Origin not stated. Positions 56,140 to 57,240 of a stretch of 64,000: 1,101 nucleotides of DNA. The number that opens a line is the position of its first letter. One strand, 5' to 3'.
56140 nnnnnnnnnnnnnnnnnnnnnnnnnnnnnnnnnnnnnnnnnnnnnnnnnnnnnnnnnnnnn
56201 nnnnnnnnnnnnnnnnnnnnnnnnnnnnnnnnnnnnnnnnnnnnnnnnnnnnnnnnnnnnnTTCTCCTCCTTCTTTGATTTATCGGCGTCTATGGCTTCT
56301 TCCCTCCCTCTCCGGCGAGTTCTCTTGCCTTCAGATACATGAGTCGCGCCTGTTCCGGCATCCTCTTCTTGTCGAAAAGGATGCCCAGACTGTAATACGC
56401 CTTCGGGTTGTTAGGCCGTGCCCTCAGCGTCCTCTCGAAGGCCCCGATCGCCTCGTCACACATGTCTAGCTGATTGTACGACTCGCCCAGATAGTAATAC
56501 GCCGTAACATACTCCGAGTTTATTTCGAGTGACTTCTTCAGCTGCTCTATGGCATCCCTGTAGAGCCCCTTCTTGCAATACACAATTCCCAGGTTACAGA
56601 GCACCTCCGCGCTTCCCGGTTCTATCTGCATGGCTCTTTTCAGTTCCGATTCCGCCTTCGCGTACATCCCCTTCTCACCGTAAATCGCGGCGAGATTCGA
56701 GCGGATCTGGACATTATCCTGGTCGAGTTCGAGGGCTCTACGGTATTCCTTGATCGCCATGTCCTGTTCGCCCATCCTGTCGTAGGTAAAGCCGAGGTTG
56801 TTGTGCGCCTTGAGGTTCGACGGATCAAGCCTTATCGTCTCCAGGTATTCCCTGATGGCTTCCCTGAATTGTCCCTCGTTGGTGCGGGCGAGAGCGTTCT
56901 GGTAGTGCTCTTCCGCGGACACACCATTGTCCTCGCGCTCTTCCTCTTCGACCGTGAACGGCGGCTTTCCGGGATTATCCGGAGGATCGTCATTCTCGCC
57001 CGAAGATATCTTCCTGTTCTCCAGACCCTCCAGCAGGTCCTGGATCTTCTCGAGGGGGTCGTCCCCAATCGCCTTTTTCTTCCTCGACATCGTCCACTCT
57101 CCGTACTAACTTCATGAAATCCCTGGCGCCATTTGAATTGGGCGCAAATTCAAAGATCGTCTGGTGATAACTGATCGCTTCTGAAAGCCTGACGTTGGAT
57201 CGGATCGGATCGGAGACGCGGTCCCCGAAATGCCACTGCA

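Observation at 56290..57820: Orphan ParA plus a TPR partner with a ParA-activator-like N-terminal peptide: candidate new cargo-positioning system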

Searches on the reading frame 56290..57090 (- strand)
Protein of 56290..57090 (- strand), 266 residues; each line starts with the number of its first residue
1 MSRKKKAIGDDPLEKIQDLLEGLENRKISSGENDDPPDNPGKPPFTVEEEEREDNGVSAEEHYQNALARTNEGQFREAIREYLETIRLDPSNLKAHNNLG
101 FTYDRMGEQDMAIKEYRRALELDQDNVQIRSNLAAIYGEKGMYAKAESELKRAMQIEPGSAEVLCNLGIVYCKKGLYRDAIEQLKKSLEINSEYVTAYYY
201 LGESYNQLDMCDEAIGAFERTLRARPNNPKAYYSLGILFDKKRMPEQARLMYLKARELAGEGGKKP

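Call 3: search_protein_families(library=pfam, proteins=[window:56290-57090:-], max_evalue=0.01)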
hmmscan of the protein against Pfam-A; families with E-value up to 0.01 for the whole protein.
window:56290-57090:- (266 aa): 26 families (the best 25 are shown)
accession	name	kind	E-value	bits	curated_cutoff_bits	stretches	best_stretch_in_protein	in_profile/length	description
PF13414.12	TPR_11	-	8.9e-38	128.2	26.8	5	107-141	8-42/42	TPR repeat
PF00515.34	TPR_1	-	1e-34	117.4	27.8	3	94-126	2-34/34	Tetratricopeptide repeat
PF13431.12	TPR_17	-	1.3e-30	103.5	24.4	4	82-113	2-33/34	Tetratricopeptide repeat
PF07719.23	TPR_2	-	3.2e-30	102.2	27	4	94-126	2-34/34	Tetratricopeptide repeat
PF14559.12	TPR_19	-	7.6e-23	81.1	25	4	140-193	4-57/68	Tetratricopeptide repeat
PF13424.12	TPR_12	-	2.8e-22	79.1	30.1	3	129-190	5-74/77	Tetratricopeptide repeat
PF13181.12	TPR_8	-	1.5e-21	75.1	25.7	1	94-126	2-34/34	Tetratricopeptide repeat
PF13432.12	TPR_16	-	4.7e-18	65.7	32.7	2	64-126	2-64/65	Tetratricopeptide repeat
PF13428.12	TPR_14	-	2.1e-17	62.3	23.5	2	197-237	3-43/44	Tetratricopeptide repeat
PF13176.12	TPR_7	-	1.3e-12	47.2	27.9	0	95-125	1-31/36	Tetratricopeptide repeat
PF23914.1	TPR_CcmH_CycH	-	2.4e-12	47.4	42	1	78-189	38-149/158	Cytochrome c-type biogenesis protein H TPR domain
PF13174.12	TPR_6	-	7.1e-09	36.2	26.3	1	197-227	2-32/33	Tetratricopeptide repeat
PF13374.12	TPR_10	-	1.2e-08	35.1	27.5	0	161-190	2-31/42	Tetratricopeptide repeat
PF14561.12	TPR_20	-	1.6e-08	35.2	25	0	59-120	22-85/90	Tetratricopeptide repeat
PF24575.1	TPR_Slam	-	2.5e-08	34.7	35.2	0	105-148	59-102/104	Surface lipoprotein assembly modifier, N-terminal TPR repeats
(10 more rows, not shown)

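Call 4: search_protein_families(library=ncbifam, proteins=[window:56290-57090:-], max_evalue=0.01)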
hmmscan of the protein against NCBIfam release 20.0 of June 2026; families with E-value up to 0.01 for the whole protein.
window:56290-57090:- (266 aa): 38 families (the best 25 are shown)
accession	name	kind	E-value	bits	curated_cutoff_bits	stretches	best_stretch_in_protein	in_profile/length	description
NF040959.1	MamA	equivalog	1.6e-31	109.3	200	2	124-258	68-202/204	magnetosome protein MamA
TIGR02917.1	PEP_TPR_lipo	equivalog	1.1e-24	86.5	312.2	1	105-259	341-495/899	XrtA/PEP-CTERM system TPR-repeat protein PrsT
TIGR02521.1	type_IV_pilW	equivalog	1.2e-23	83.9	154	2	49-154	21-126/234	type IV pilus biogenesis/stability protein PilW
NF033762.1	social_mot_Tgl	equivalog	8e-22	77.8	225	1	56-252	28-227/252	social motility TPR repeat lipoprotein Tgl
NF002725.1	PRK02603.1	equivalog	3.2e-16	59.8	143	1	59-153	35-132/173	photosystem I assembly protein Ycf3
TIGR02552.1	LcrH_SycD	equivalog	1.3e-15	57.3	104.8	3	60-159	19-118/136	SycD/LcrH family type III secretion system chaperone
NF047507.1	TPR_BatC_Lepto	exception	8.1e-15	54.9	175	3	139-243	36-144/214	TPR repeat-containing protein BatC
NF033758.1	gliding_GltE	equivalog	3.6e-14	52.6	225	2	83-181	212-310/411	adventurous gliding motility TPR repeat lipoprotein GltE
NF008391.2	PRK11189.1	equivalog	1.3e-12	47.9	250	1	136-198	74-136/297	lipoprotein NlpI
NF008520.0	PRK11447.1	equivalog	3.4e-12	45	858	2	139-193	281-335/1157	cellulose synthase complex outer membrane protein BcsC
NF033920.0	C39_PA2778_fam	equivalog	4.1e-11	42.8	150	1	55-158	152-255/255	PA2778 family cysteine peptidase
TIGR00990.1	3a0801s09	subfamily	1.2e-10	40.7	757.25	1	167-259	337-429/615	mitochondrial import receptor subunit TOM70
NF047371.1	FlcA_CTERM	equivalog_domain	3.8e-10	38.9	300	1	59-186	399-532/646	periplasmic flagellar collar protein FlcA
NF047558.1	TPR_END_plus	domain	7.2e-10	38.7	32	0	165-195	3-33/56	TPR end-of-group domain-containing protein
TIGR02795.1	tol_pal_ybgF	equivalog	2.9e-09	37.5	90.1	1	172-252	13-99/119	tol-pal system protein YbgF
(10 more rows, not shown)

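Call 6: find_homologous_proteins(query=window:56290-57090:-, max_evalue=1e-10)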
Query window:56290-57090:- (266 aa): 452 proteins with E <= 1e-10 among 2387 candidates; the best 120 are listed.
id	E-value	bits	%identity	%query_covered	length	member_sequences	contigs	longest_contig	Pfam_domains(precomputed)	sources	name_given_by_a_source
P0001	1.7e-63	233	55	74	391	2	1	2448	PF25063.1,PF13431.13,PF23914.2,PF13414.13,PF13176.13,PF13428.13,PF13374.13,PF07721.21,PF14559.13,PF24575.2,PF13371.13,PF00515.35,PF12895.14,PF13424.13,PF21033.5,PF13432.13,PF13181.13,PF14561.13,PF07719.24,PF13174.13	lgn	-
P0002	1.1e-44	171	39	71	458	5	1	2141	PF03704.24,PF13414.13,PF13374.13,PF07721.21,PF24575.2,PF00515.35,PF13424.13,PF13429.13,PF14561.13,PF07719.24,PF13174.13,PF20308.5,PF13431.13,PF23914.2,PF13176.13,PF13428.13,PF14559.13,PF13371.13,PF17874.8,PF12895.14,PF21033.5,PF13432.13,PF06552.19,PF13181.13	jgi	jgi:tetratricopeptide (TPR) repeat protein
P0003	7.9e-44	168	39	89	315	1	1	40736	PF25063.1,PF03704.24,PF13431.13,PF23914.2,PF13414.13,PF13176.13,PF13428.13,PF13374.13,PF07721.21,PF14559.13,PF24575.2,PF13371.13,PF00515.35,PF12895.14,PF13424.13,PF21033.5,PF13432.13,PF13429.13,PF13181.13,PF07719.24,PF13174.13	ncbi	-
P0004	3.4e-40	156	36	71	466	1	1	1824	PF03704.24,PF01789.23,PF13414.13,PF13374.13,PF07721.21,PF24575.2,PF00515.35,PF13424.13,PF28559.1,PF13429.13,PF14561.13,PF07719.24,PF13174.13,PF20308.5,PF13431.13,PF23914.2,PF13176.13,PF13428.13,PF14559.13,PF13371.13,PF17874.8,PF12895.14,PF21033.5,PF13432.13,PF06552.19,PF13181.13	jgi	-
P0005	3.7e-40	156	33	68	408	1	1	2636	PF10602.16,PF03704.24,PF09976.16,PF13414.13,PF12569.15,PF13374.13,PF07721.21,PF24575.2,PF25068.3,PF11846.15,PF00515.35,PF04212.25,PF13424.13,PF28559.1,PF13429.13,PF14561.13,PF07719.24,PF13174.13,PF20308.5,PF25063.1,PF13431.13,PF23914.2,PF25062.2,PF13176.13,PF24885.2,PF13428.13,PF25064.2,PF14559.13,P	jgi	jgi:superkiller protein 3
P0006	8.9e-38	149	31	74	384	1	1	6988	PF13414.13,PF13374.13,PF07721.21,PF24575.2,PF00515.35,PF13424.13,PF28559.1,PF13429.13,PF07719.24,PF13174.13,PF20308.5,PF25063.1,PF13431.13,PF23914.2,PF13176.13,PF13428.13,PF14559.13,PF13371.13,PF17874.8,PF12895.14,PF21033.5,PF13432.13,PF13181.13,PF10373.16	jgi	jgi:tetratricopeptide (TPR) repeat protein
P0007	1.9e-37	148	31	67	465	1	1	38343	PF13489.13,PF13414.13,PF12688.14,PF23241.2,PF08241.19,PF13374.13,PF13847.13,PF07721.21,PF24575.2,PF00515.35,PF13424.13,PF13429.13,PF14561.13,PF07719.24,PF13174.13,PF20308.5,PF25063.1,PF13431.13,PF23914.2,PF13176.13,PF13428.13,PF25064.2,PF14559.13,PF13371.13,PF13649.13,PF17874.8,PF21033.5,PF13432.13,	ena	-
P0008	8.1e-37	145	33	70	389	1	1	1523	PF03704.24,PF16068.11,PF13414.13,PF13374.13,PF07721.21,PF24575.2,PF00515.35,PF04212.25,PF13424.13,PF13429.13,PF14561.13,PF07719.24,PF13174.13,PF20308.5,PF13431.13,PF23914.2,PF13176.13,PF13428.13,PF25064.2,PF14559.13,PF13371.13,PF17874.8,PF21033.5,PF13432.13,PF13181.13,PF10373.16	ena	-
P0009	7.6e-36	142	33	65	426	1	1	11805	PF03704.24,PF13431.13,PF23914.2,PF13414.13,PF21325.4,PF13176.13,PF13428.13,PF13374.13,PF07721.21,PF14559.13,PF24575.2,PF17874.8,PF00515.35,PF13424.13,PF21033.5,PF13432.13,PF13181.13,PF07719.24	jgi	jgi:tetratricopeptide (TPR) repeat protein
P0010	8.4e-34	136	35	71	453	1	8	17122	PF03704.24,PF12862.14,PF13414.13,PF21545.4,PF13374.13,PF07721.21,PF24575.2,PF02259.30,PF00515.35,PF13424.13,PF13429.13,PF14561.13,PF07719.24,PF13174.13,PF20308.5,PF25063.1,PF13431.13,PF23914.2,PF13176.13,PF18768.8,PF13428.13,PF14559.13,PF13371.13,PF17874.8,PF12895.14,PF21033.5,PF13432.13,PF06552.19,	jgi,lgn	jgi:tetratricopeptide (TPR) repeat protein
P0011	1.5e-32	131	37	72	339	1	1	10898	PF25063.1,PF13431.13,PF23914.2,PF13414.13,PF13176.13,PF13428.13,PF13374.13,PF14559.13,PF13371.13,PF00515.35,PF12895.14,PF13424.13,PF21033.5,PF13432.13,PF13181.13,PF07719.24,PF13174.13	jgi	jgi:tetratricopeptide (TPR) repeat protein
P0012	5.7e-32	130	31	64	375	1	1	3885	PF25063.1,PF13431.13,PF23914.2,PF13414.13,PF13176.13,PF13428.13,PF25064.2,PF13374.13,PF07721.21,PF14559.13,PF24575.2,PF13371.13,PF00515.35,PF12895.14,PF13424.13,PF21033.5,PF13432.13,PF13429.13,PF13181.13,PF14561.13,PF07719.24,PF13174.13,PF10373.16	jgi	jgi:Flp pilus assembly protein TadD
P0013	1.1e-31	129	37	71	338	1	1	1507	PF25063.1,PF13431.13,PF23914.2,PF13414.13,PF13176.13,PF13428.13,PF13374.13,PF14559.13,PF13371.13,PF00515.35,PF12895.14,PF13424.13,PF21033.5,PF13432.13,PF13181.13,PF07719.24,PF13174.13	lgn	-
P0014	2.4e-31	127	28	69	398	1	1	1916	PF03704.24,PF13414.13,PF10952.16,PF13374.13,PF07721.21,PF24575.2,PF20110.5,PF00515.35,PF13424.13,PF13429.13,PF14561.13,PF07719.24,PF13174.13,PF20308.5,PF13431.13,PF23914.2,PF25062.2,PF13176.13,PF13428.13,PF25064.2,PF14559.13,PF13371.13,PF12895.14,PF21033.5,PF13432.13,PF13181.13,PF10373.16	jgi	jgi:tetratricopeptide (TPR) repeat protein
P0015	4.2e-31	127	30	47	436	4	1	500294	PF13431.13,PF23914.2,PF13414.13,PF13176.13,PF13428.13,PF13374.13,PF07721.21,PF14559.13,PF24575.2,PF17874.8,PF00515.35,PF12895.14,PF13424.13,PF21033.5,PF13432.13,PF13429.13,PF13181.13,PF07719.24,PF13174.13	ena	-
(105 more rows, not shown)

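Call 7: find_encoding_contigs(protein=window:56290-57090:-, flank=8000, max_places=6)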
Protein window:56290-57090:- (266 aa): 1 contig read that carries it; 1 place shown.
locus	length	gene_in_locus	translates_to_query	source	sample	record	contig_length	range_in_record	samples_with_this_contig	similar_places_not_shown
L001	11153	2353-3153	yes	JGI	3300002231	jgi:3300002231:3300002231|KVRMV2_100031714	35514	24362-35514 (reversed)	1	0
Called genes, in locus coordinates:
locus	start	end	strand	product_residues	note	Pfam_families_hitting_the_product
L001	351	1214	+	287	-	PF01887:SAM_HAT_N, PF20257:SAM_HAT_C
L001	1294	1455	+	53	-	PF03091:CutA1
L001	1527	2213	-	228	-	-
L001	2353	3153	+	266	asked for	-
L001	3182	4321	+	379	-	PF01053:Cys_Met_Meta_PP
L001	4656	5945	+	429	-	-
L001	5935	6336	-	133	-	PF04020:Phage_holin_4_2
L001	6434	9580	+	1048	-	PF13620:CarboxypepD_reg, PF13715:CarbopepD_reg_2 (weak), PF07715:Plug (weak)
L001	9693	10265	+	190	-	PF04542:Sigma70_r2, PF08281:Sigma70_r4_2, PF04545:Sigma70_r4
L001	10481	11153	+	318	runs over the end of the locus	PF13349:DUF4097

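Call 9: find_encoding_contigs(protein=P0003, flank=6000, max_places=3)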
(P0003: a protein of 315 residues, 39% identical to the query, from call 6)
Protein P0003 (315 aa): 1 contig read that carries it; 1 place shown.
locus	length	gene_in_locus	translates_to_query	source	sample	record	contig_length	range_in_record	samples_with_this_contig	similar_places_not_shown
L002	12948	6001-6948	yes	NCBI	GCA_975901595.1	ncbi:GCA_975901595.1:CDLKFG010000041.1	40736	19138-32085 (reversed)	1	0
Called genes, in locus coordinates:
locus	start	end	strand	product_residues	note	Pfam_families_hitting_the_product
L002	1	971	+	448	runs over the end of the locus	PF03553:Na_H_antiporter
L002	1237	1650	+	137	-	PF01242:PTPS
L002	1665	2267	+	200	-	PF01227:GTP_cyclohydroI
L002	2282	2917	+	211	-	-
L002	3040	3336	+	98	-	-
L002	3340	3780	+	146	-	PF13429:TPR_15 (faint), PF13424:TPR_12 (weak), PF00515:TPR_1 (weak), PF13176:TPR_7 (weak), PF13414:TPR_11 (weak), PF13432:TPR_16 (weak), PF14559:TPR_19 (weak), PF13431:TPR_17 (weak), +6 more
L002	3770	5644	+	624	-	PF00501:AMP-binding, PF23562:AMP-binding_C_3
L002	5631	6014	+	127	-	PF03091:CutA1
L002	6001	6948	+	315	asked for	PF13424:TPR_12, PF13432:TPR_16, PF14559:TPR_19, PF00515:TPR_1, PF07719:TPR_2, PF13414:TPR_11, PF14559:TPR_19, PF13424:TPR_12, +21 more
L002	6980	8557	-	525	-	PF04286:DUF445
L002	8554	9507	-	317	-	-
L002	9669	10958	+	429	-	PF00375:SDF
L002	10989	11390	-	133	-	-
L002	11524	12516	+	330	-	PF00483:NTP_transferase, PF12804:NTP_transf_3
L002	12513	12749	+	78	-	-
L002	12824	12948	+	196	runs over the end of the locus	-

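Call 10: find_encoding_contigs(protein=P0011, flank=6000, max_places=3)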
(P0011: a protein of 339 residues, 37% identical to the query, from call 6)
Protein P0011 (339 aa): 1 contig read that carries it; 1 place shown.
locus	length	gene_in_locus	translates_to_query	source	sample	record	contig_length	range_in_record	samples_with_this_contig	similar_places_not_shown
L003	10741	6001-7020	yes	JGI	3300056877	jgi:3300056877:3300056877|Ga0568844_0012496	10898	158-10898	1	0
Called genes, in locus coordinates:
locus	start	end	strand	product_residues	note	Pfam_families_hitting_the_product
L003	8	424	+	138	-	PF01242:PTPS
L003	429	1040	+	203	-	PF01227:GTP_cyclohydroI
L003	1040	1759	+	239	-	PF00106:adh_short, PF01370:Epimerase, PF08659:KR, PF13561:adh_short_C2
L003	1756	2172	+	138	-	PF01242:PTPS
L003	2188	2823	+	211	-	-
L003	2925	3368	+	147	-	PF13424:TPR_12 (faint), PF13176:TPR_7 (faint), PF00515:TPR_1 (faint), PF07719:TPR_2 (faint), PF13174:TPR_6 (faint), PF13428:TPR_14 (faint), PF13432:TPR_16 (faint), PF14559:TPR_19 (weak), +3 more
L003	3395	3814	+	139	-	PF02566:OsmC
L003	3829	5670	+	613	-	PF00501:AMP-binding, PF23562:AMP-binding_C_3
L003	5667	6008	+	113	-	PF03091:CutA1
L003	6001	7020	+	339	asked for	PF13414:TPR_11 (weak), PF13424:TPR_12 (weak), PF13432:TPR_16, PF23914:TPR_CcmH_CycH, PF00515:TPR_1, PF07719:TPR_2 (weak), PF14559:TPR_19, PF13424:TPR_12, +13 more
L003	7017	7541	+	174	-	PF01661:Macro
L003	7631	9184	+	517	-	PF01841:Transglut_core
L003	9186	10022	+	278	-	PF00005:ABC_tran, PF13304:AAA_21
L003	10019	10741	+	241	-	?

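Call 11: find_encoding_contigs(protein=P0001, flank=6000, max_places=3)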
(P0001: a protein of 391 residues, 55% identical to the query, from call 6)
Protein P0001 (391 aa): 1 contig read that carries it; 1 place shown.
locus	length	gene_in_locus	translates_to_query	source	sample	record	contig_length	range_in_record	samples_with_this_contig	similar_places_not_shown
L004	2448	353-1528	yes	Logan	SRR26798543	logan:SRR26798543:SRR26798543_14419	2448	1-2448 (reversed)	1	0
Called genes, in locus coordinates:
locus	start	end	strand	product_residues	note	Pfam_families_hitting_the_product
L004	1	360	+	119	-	?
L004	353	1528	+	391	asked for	PF13432:TPR_16, PF00515:TPR_1 (weak), PF07719:TPR_2 (weak), PF13432:TPR_16 (weak), PF13414:TPR_11, PF13414:TPR_11, PF13432:TPR_16, PF13424:TPR_12, +22 more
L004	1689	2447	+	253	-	?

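Call 35: search_protein_families(library=pfam, proteins=[L004:353-1528:+], max_evalue=1)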
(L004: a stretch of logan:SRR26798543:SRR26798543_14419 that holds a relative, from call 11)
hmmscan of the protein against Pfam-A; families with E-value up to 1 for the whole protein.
L004:353-1528:+ (391 aa): 29 families (the best 25 are shown)
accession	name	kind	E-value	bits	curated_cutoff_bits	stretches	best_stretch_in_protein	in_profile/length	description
PF13431.12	TPR_17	-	8.5e-37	122.8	24.4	5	244-276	2-34/34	Tetratricopeptide repeat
PF13414.12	TPR_11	-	2.1e-36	123.8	26.8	5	234-267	7-40/42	TPR repeat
PF00515.34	TPR_1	-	1.1e-33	114.1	27.8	5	324-351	2-29/34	Tetratricopeptide repeat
PF07719.23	TPR_2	-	4.9e-30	101.6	27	5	256-287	2-33/34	Tetratricopeptide repeat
PF13181.12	TPR_8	-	7.7e-25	85.3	25.7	4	256-287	2-33/34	Tetratricopeptide repeat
PF13432.12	TPR_16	-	6.8e-23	81.2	32.7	4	308-357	16-65/65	Tetratricopeptide repeat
PF13428.12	TPR_14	-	4.7e-22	76.7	23.5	4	324-365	2-43/44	Tetratricopeptide repeat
PF13424.12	TPR_12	-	1e-21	77.3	30.1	4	325-386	5-74/77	Tetratricopeptide repeat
PF14559.12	TPR_19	-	3.8e-19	69.2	25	4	303-361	5-62/68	Tetratricopeptide repeat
PF13176.12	TPR_7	-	3.1e-14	52.2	27.9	3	225-252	3-30/36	Tetratricopeptide repeat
PF13371.12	TPR_9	-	3.6e-10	40.2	35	3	263-321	3-61/73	Tetratricopeptide repeat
PF23914.1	TPR_CcmH_CycH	-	8.4e-09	35.9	42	2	224-316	53-148/158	Cytochrome c-type biogenesis protein H TPR domain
PF13174.12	TPR_6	-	1.8e-08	34.9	26.3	1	324-351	1-28/33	Tetratricopeptide repeat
PF25063.1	ARM_TT21_C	-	4.7e-07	30.3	35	3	267-358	107-199/209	Tetratricopeptide repeat protein 21 C-terminal ARM domain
PF14561.12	TPR_20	-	2.2e-06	28.3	25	1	181-244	16-81/90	Tetratricopeptide repeat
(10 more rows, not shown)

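Call 73: predict_structure(alignment_id=A4)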
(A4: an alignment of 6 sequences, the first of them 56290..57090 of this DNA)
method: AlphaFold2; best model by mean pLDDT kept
length: 266 residues; sequences in the alignment: 6
mean_pLDDT: 83.3   pTM: 0.74
mean pLDDT of the five models: 83.3, 83.1, 83.0, 82.8, 82.5
residues with pLDDT >= 90: 201; 70-90: 3; 50-70: 5; < 50: 57
segments of 3 or more residues with pLDDT < 50: 1-53, 263-266
pLDDT, mean of each block of 10 residues (from residue 1): 35 37 37 38 40 67 96 96 97 96 95 98 97 96 98 97 98 98 98 96 98 98 95 98 98 93 47
secondary structure, 60 per line:
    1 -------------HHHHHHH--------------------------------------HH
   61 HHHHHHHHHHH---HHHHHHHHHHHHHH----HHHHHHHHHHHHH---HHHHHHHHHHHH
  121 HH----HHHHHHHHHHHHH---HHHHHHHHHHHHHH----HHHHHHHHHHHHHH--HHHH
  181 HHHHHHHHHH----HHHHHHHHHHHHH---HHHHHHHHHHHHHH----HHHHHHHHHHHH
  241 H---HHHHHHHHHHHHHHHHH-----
elements in order: H14-20 H59-71 H75-88 H93-105 H109-122 H127-139 H143-156 H161-174 H177-190 H195-207 H211-224 H229-241 H245-261
